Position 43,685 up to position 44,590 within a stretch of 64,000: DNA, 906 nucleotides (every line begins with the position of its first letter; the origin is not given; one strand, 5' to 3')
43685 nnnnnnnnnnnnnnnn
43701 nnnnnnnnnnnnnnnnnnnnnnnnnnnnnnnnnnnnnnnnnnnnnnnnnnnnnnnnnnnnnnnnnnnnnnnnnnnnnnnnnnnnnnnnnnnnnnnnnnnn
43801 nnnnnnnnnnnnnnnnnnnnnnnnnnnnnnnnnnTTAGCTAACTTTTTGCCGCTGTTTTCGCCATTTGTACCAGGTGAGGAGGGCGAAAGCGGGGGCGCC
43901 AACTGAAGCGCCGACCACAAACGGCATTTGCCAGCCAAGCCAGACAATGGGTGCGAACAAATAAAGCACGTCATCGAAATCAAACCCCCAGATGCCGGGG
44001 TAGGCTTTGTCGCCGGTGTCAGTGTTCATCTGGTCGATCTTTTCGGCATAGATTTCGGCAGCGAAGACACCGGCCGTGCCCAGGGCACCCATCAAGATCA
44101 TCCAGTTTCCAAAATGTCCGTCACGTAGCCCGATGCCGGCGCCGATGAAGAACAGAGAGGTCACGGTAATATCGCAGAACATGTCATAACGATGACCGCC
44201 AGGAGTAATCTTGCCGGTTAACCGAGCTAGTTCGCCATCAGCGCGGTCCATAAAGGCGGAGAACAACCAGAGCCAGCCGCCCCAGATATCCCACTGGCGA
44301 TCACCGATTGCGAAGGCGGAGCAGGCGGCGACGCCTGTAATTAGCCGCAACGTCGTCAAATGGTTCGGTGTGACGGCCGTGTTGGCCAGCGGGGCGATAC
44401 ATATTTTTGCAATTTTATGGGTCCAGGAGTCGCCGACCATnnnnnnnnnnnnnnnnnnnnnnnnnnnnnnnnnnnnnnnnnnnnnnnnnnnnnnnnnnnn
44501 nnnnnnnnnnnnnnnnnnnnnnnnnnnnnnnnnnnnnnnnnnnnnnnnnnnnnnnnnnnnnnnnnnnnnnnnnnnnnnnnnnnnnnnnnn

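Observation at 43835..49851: Hopanoid side-chain cluster (hpnL-like, hpnI, hpnJ, hpnK) fused in one operon with a CDP-alcohol phosphatidyltransferase, plus a second copy placed divergently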

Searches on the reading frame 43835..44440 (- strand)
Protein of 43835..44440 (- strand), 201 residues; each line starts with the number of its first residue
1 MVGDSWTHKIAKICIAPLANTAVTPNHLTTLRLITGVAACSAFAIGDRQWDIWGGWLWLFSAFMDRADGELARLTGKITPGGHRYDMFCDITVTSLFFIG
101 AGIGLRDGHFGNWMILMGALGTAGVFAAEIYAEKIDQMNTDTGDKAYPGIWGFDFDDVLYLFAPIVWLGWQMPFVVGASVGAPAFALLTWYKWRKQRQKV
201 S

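Call 3: search_protein_families(library=ncbifam, proteins=[window:43835-44440:-], max_evalue=0.001)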
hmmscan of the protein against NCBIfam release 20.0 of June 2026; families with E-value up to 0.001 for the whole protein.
window:43835-44440:- (201 aa): 4 families
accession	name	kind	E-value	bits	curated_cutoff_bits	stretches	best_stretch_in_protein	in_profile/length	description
NF040950.1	archin_ph_syn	equivalog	3.4e-11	43.4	180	1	10-101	11-100/191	archaetidylinositol phosphate synthase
NF052561.1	PIPSynBT1523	equivalog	5.1e-06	26.4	350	1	8-100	10-109/232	hypothetical protein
NF045883.1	PIPSynth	equivalog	1.2e-05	25.1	170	1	16-98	16-96/197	phosphatidylinositol phosphate synthase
NF041135.1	IPPtranDIPPsyn_Thcocales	equivalog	0.00029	19.9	580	1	17-113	244-336/419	bifunctional L-myo-inositol-1-phosphate cytidylyltransferase/CDP-L-myo-inositol myo-inositolphosphotransferase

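Call 4: search_protein_families(library=pfam, proteins=[window:43835-44440:-], max_evalue=0.001)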
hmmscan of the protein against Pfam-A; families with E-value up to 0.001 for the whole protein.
window:43835-44440:- (201 aa): 1 family
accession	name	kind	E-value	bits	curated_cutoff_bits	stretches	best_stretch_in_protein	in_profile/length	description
PF01066.26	CDP-OH_P_transf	-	2.3e-14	54.5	22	1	23-145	2-120/152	CDP-alcohol phosphatidyltransferase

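Call 12: find_homologous_proteins(query=window:43838-44440:-, max_evalue=0.00001)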
Query window:43838-44440:- (201 aa): 1295 proteins with E <= 0.00001 among 1596 candidates; the best 120 are listed.
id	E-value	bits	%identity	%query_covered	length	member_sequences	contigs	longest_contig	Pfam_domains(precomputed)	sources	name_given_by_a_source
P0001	2.2e-116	405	85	100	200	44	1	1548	PF01066.27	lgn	-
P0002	2.0e-112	392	80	99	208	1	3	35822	PF01066.27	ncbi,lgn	-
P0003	4.7e-110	385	81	99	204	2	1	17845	PF01066.27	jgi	-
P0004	1.0e-109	383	81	99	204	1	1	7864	PF01066.27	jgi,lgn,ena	-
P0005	1.9e-109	383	80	100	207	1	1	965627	PF01066.27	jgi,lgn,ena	-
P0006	7.0e-109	381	79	99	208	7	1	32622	PF01066.27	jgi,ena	-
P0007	8.8e-109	380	78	99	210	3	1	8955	PF01066.27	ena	-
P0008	4.8e-108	378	79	100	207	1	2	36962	PF01066.27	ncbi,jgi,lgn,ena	-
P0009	8.2e-108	377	79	100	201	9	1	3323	PF01066.27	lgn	-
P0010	2.1e-107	376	77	100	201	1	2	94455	PF01066.27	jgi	jgi:phosphatidylglycerophosphate synthase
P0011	4.1e-107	375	78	99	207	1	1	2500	PF01066.27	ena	-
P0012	4.1e-107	375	78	99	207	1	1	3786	PF01066.27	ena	-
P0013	2.7e-106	372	78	99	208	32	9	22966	PF01066.27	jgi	jgi:archaetidylinositol phosphate synthase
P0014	4.6e-106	372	78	99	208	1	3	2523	PF01066.27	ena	-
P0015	1.6e-105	370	78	100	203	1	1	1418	PF01066.27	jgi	jgi:phosphatidylglycerophosphate synthase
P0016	1.7e-105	370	76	100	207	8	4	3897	PF01066.27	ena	-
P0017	9.1e-105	367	80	98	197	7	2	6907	PF01066.27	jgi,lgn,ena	-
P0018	3.0e-104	366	77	99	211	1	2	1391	PF01066.27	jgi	jgi:phosphatidylglycerophosphate synthase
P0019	3.6e-104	365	76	100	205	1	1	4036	PF01066.27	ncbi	-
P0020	4.0e-104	365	79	98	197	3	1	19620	PF01066.27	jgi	-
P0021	1.0e-103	364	75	99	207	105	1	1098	PF01066.27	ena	-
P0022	1.2e-103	364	76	99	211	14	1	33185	PF01066.27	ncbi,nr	ncbi:MAG: CDP-alcohol phosphatidyltransferase family protein [Rhodospirillaceae bacterium]|nr:CDP-al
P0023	1.2e-103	364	74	99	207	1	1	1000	PF01066.27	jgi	jgi:phosphatidylglycerophosphate synthase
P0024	1.4e-103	363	74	99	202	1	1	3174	PF01066.27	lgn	-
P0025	7.9e-103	361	74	99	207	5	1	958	PF01066.27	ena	-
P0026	1.9e-102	360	74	99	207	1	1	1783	PF01066.27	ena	-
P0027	2.9e-102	359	75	100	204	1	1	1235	PF01066.27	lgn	-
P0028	6.3e-102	358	74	99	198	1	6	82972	PF01066.27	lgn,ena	-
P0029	1.0e-101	357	77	96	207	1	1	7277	PF01066.27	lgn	-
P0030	1.4e-101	357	79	98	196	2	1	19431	PF01066.27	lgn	-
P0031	1.5e-101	357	76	99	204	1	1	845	PF01066.27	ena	-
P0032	3.9e-101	355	76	95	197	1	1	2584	PF01066.27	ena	-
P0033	1.3e-100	354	72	99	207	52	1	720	PF01066.27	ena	-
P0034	6.2e-100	351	73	99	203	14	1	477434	PF01066.27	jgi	-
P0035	1.3e-99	350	75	97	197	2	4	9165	PF01066.27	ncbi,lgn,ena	-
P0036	1.6e-99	350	73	99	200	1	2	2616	PF01066.27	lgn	-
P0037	5.9e-99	348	74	97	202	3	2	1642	PF01066.27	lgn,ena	-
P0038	1.0e-98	347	73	99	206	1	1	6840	PF01066.27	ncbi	-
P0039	1.2e-98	347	73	99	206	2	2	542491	PF01066.27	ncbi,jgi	-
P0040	2.1e-98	346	73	100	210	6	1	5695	PF01066.27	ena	-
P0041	2.8e-98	346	74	95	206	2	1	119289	PF01066.27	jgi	-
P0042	5.5e-98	345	73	99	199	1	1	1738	PF01066.27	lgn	-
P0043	7.8e-98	345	71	100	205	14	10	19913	PF01066.27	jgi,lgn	jgi:archaetidylinositol phosphate synthase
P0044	1.2e-97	344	74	99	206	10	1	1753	PF01066.27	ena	-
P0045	2.2e-97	343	73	99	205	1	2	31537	PF01066.27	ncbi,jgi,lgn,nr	ncbi:MAG: CDP-alcohol phosphatidyltransferase family protein [Rhodospirillales bacterium]|nr:CDP-alc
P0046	2.5e-97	343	72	99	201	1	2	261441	PF01066.27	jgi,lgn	jgi:phosphatidylglycerophosphate synthase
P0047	2.9e-97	343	74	99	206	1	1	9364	PF01066.27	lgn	-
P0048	4.8e-97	342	72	99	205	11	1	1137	PF01066.27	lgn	-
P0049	5.3e-97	342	72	100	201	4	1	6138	PF01066.27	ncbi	-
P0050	5.7e-97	342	72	99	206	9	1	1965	PF01066.27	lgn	-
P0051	1.0e-96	341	73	98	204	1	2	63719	PF01066.27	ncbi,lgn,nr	ncbi:MAG: CDP-alcohol phosphatidyltransferase family protein [Rhodospirillales bacterium]|nr:CDP-alc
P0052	1.2e-96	341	72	99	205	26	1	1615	PF01066.27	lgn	-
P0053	1.4e-96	340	73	98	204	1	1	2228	PF01066.27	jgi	jgi:phosphatidylglycerophosphate synthase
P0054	1.8e-96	340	72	99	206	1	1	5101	PF01066.27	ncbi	-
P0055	1.9e-96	340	73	97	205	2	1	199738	PF01066.27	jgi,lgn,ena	-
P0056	1.9e-96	340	73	95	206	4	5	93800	PF01066.27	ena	-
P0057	2.2e-96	340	71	99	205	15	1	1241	PF01066.27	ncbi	-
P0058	2.2e-96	340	74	95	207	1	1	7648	PF01066.27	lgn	-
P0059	2.4e-96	340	72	99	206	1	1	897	PF01066.27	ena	-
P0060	2.8e-96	340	73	98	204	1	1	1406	PF01066.27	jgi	jgi:phosphatidylglycerophosphate synthase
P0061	3.2e-96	339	73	97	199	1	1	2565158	PF01066.27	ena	-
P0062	4.2e-96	339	75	94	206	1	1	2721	PF01066.27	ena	-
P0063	6.4e-96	338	72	98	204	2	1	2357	PF01066.27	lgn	-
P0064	6.6e-96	338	73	97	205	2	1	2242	PF01066.27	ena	-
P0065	2.2e-95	337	74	95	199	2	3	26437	PF01066.27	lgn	-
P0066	2.3e-95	337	72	98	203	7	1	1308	PF01066.27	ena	-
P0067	2.3e-95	337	73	98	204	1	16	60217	PF01066.27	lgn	-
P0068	4.4e-95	336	73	99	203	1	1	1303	PF01066.27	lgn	-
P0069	4.7e-95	336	73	99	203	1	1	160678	PF01066.27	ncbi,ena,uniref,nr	ncbi:CDP-alcohol phosphatidyltransferase family protein [Shumkonia mesophila]|uniref:CDP-alcohol pho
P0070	6.6e-95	335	70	100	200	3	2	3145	PF01066.27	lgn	-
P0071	8.4e-95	335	71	99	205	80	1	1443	PF01066.27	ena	-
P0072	1.5e-94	334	71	99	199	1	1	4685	PF01066.27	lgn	-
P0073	1.8e-94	334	70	99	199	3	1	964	PF01066.27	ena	-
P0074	2.6e-94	333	73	97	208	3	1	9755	PF01066.27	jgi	jgi:phosphatidylglycerophosphate synthase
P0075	2.7e-94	333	71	99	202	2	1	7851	PF01066.27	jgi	jgi:phosphatidylglycerophosphate synthase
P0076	4.1e-94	332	72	98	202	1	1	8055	PF01066.27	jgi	jgi:archaetidylinositol phosphate synthase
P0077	5.8e-94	332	70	97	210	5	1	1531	PF01066.27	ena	-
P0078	1.3e-93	331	70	99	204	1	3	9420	PF01066.27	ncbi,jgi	jgi:archaetidylinositol phosphate synthase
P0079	1.6e-93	330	71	98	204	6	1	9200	PF01066.27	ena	-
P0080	2.0e-93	330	70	99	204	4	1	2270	PF01066.27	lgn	-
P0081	2.1e-93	330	70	99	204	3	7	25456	PF01066.27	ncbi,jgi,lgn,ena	ncbi:MAG: CDP-alcohol phosphatidyltransferase family protein [Rickettsiales bacterium]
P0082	2.2e-93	330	68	99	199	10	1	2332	PF01066.27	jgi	jgi:archaetidylinositol phosphate synthase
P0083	2.5e-93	330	70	99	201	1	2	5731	PF01066.27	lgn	-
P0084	5.7e-93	329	68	99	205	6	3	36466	PF01066.27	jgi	-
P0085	5.7e-93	329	71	98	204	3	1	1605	PF01066.27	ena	-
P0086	6.6e-93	329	71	99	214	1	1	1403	PF01066.27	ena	-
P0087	1.2e-92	328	68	99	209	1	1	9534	PF01066.27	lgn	-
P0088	6.3e-92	325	69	99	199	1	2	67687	PF01066.27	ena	-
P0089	8.9e-92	325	70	97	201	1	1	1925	PF01066.27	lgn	-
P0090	1.1e-91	324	76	86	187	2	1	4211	PF01066.27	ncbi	ncbi:MAG: CDP-alcohol phosphatidyltransferase family protein, partial [Rhodospirillaceae bacterium]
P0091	1.5e-91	324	67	99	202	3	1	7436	PF01066.27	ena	-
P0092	2.2e-91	323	69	99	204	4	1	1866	PF01066.27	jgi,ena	-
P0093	2.6e-91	323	72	98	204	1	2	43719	PF01066.27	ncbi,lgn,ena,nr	ncbi:MAG: CDP-alcohol phosphatidyltransferase family protein [Rhodospirillales bacterium]|nr:CDP-alc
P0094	3.0e-91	323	69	99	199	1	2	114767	PF01066.27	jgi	jgi:phosphatidylglycerophosphate synthase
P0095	5.3e-91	322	70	98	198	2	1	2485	PF01066.27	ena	-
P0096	9.4e-91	321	68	98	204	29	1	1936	PF01066.27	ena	-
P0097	1.0e-90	321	69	99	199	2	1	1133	PF01066.27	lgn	-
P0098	1.0e-90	321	70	97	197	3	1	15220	PF01066.27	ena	-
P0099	1.1e-90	321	70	99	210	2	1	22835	PF01066.27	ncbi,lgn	-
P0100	1.2e-90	321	70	96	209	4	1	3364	PF01066.27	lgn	-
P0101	1.3e-90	321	69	98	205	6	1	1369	PF01066.27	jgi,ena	jgi:phosphatidylglycerophosphate synthase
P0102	1.6e-90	321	68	98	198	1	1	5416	PF01066.27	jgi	jgi:phosphatidylglycerophosphate synthase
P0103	1.8e-90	321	70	98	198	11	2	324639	PF01066.27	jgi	jgi:phosphatidylglycerophosphate synthase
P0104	2.0e-90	320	68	98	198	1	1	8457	PF01066.27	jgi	jgi:phosphatidylglycerophosphate synthase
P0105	2.1e-90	320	68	99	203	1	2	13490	PF01066.27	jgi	jgi:archaetidylinositol phosphate synthase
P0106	2.7e-90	320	70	98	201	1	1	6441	PF01066.27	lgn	-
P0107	2.8e-90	320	68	99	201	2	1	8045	PF01066.27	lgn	-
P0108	3.6e-90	320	69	99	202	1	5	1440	PF01066.27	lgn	-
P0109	3.9e-90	319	70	97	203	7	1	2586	PF01066.27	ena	-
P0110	4.5e-90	319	68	99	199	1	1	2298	PF01066.27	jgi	-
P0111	4.7e-90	319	68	99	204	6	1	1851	PF01066.27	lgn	-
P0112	6.4e-90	319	70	98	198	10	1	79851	PF01066.27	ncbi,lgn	-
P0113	8.2e-90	318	68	99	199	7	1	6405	PF01066.27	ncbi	-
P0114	8.6e-90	318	69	99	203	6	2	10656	PF01066.27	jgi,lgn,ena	-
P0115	1.2e-89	318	69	97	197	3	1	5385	PF01066.27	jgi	jgi:phosphatidylglycerophosphate synthase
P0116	1.7e-89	317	68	99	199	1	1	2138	PF01066.27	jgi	-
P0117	2.5e-89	317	69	99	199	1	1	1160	PF01066.27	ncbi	-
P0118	2.6e-89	317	68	99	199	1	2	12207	PF01066.27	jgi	jgi:phosphatidylglycerophosphate synthase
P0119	2.8e-89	317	69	99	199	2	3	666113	PF01066.27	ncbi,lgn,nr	ncbi:MAG: CDP-alcohol phosphatidyltransferase family protein [Proteobacteria bacterium]|nr:CDP-alcoh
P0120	2.8e-89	317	69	99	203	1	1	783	PF01066.27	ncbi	-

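Call 13: find_encoding_contigs(protein=P0069, flank=10000, max_places=2)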
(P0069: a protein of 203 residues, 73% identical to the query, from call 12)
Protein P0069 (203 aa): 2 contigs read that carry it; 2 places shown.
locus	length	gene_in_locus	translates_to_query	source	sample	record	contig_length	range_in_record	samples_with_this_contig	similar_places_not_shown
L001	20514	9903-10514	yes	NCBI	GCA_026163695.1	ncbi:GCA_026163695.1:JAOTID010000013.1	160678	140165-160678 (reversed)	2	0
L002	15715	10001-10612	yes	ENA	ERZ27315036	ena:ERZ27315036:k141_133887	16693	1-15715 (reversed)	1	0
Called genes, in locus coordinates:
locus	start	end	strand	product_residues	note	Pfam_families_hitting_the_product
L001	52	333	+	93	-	-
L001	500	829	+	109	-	PF16083:Phage_holin_3_3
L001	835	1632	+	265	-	PF01464:SLT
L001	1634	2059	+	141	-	-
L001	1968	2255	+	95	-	-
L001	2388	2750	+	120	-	-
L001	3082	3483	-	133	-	-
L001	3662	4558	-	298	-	PF00892:EamA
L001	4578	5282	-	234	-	PF01066:CDP-OH_P_transf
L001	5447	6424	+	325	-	PF03706:LPG_synthase_TM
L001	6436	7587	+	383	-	PF13506:Glyco_transf_21, PF00535:Glycos_transf_2 (weak), PF13641:Glyco_tranf_2_3, PF13632:Glyco_trans_2_3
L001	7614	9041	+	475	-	PF04055:Radical_SAM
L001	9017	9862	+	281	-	PF04794:YdjC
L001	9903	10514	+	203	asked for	PF01066:CDP-OH_P_transf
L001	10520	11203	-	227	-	PF00392:GntR, PF07729:FCD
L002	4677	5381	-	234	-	PF01066:CDP-OH_P_transf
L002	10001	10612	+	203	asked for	PF01066:CDP-OH_P_transf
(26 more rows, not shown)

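Call 14: find_encoding_contigs(protein=P0005, flank=10000, max_places=2)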
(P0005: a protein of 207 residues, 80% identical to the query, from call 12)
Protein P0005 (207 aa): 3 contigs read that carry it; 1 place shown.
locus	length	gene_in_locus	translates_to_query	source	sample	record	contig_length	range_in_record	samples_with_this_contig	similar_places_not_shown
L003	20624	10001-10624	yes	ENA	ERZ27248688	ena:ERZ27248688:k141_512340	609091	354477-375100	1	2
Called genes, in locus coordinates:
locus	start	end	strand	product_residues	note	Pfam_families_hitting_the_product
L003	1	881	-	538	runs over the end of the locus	PF02776:TPP_enzyme_N, PF00205:TPP_enzyme_M, PF02775:TPP_enzyme_C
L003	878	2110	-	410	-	PF02771:Acyl-CoA_dh_N, PF02770:Acyl-CoA_dh_M, PF00441:Acyl-CoA_dh_1, PF08028:Acyl-CoA_dh_2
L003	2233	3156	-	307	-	PF00126:HTH_1, PF03466:LysR_substrate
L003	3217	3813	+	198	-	PF00857:Isochorismatase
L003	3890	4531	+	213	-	PF00657:Lipase_GDSL, PF13472:Lipase_GDSL_2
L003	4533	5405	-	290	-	PF01066:CDP-OH_P_transf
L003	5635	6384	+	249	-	PF03706:LPG_synthase_TM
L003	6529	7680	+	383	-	PF13506:Glyco_transf_21, PF00535:Glycos_transf_2 (weak), PF13641:Glyco_tranf_2_3, PF13632:Glyco_trans_2_3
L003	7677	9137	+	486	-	PF02310:B12-binding (weak), PF04055:Radical_SAM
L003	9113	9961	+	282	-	PF04794:YdjC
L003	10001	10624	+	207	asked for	PF01066:CDP-OH_P_transf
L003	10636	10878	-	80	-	-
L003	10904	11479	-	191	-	-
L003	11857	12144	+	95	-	PF13769:Virulence_fact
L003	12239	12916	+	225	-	-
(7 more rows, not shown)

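Call 15: find_encoding_contigs(protein=P0119, flank=10000, max_places=2)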
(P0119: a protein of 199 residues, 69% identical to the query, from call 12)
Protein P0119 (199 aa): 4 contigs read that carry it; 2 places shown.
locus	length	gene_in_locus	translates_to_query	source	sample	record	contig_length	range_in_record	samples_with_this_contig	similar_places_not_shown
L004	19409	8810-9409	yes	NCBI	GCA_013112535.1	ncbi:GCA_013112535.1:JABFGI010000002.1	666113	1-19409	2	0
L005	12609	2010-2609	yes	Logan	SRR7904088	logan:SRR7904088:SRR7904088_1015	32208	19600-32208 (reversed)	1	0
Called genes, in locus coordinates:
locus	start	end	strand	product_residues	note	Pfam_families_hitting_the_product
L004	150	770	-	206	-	PF00072:Response_reg, PF00196:GerE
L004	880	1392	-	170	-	PF10604:Polyketide_cyc2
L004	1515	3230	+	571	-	PF03924:CHASE, PF00512:HisKA, PF02518:HATPase_c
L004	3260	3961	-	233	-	PF01066:CDP-OH_P_transf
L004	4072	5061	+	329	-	PF03706:LPG_synthase_TM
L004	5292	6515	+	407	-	PF13506:Glyco_transf_21, PF13641:Glyco_tranf_2_3, PF00535:Glycos_transf_2 (weak), PF13632:Glyco_trans_2_3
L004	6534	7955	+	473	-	PF02310:B12-binding (weak), PF04055:Radical_SAM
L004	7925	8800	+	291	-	PF04794:YdjC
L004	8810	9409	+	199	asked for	PF01066:CDP-OH_P_transf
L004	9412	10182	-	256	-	PF13847:Methyltransf_31, PF08241:Methyltransf_11, PF08242:Methyltransf_12, PF13649:Methyltransf_25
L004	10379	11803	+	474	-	PF00202:Aminotran_3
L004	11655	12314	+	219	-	PF00027:cNMP_binding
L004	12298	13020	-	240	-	PF22624:AASDHPPT_N, PF01648:ACPS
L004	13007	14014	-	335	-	PF01073:3Beta_HSD, PF01370:Epimerase, PF02719:Polysacc_synt_2 (faint), PF04321:RmlD_sub_bind, PF05368:NmrA, PF13460:NAD_binding_10, PF16363:GDP_Man_Dehyd, PF07993:NAD_binding_4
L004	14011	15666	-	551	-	PF00501:AMP-binding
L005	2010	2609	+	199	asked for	PF01066:CDP-OH_P_transf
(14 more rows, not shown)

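Call 30: find_related_loci(query=A2, collection=metagenome_contigs, flank=8000)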
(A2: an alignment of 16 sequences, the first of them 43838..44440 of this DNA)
Query A2 (201 aa) in metagenome_contigs; peptide patterns used: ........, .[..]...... (x = any residue, [..] = any of these).
599 stretches matched a pattern (row limit reached: there are more); 335 encode a relative of the query (tblastn E <= 1e-3); the best 80 are kept; 80 distinct loci.
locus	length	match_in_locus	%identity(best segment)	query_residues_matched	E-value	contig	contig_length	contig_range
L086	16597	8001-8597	86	1-199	3e-120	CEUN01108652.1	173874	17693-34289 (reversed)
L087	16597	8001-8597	86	1-199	3e-120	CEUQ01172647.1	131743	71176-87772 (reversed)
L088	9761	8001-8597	81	1-199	4e-110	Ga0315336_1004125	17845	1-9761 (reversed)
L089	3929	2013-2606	81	1-198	1e-110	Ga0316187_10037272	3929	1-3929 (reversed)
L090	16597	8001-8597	79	1-199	1e-109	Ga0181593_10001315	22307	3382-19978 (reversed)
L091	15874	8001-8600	79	1-200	4e-108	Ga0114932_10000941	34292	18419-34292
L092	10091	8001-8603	77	1-200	9e-106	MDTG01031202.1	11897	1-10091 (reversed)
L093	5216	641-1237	78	1-199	1e-105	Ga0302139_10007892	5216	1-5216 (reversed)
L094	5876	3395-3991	77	1-199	5e-105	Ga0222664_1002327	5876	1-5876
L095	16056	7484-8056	79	1-191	2e-103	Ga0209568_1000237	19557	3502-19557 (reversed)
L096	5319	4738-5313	78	1-192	1e-102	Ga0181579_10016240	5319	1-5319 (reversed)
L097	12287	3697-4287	79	1-197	1e-98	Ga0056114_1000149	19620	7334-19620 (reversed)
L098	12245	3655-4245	79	1-197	1e-98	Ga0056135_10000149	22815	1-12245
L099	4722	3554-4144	79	1-197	6e-99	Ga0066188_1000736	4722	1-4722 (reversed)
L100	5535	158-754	76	1-199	4e-98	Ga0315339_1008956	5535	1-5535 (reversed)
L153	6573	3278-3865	66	1-196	3e-78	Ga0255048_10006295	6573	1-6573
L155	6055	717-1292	61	1-195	7e-77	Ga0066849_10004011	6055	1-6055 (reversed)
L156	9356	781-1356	59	1-195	2e-76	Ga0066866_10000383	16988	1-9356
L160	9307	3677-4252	57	1-195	3e-75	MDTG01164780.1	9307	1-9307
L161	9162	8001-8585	59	1-197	1e-74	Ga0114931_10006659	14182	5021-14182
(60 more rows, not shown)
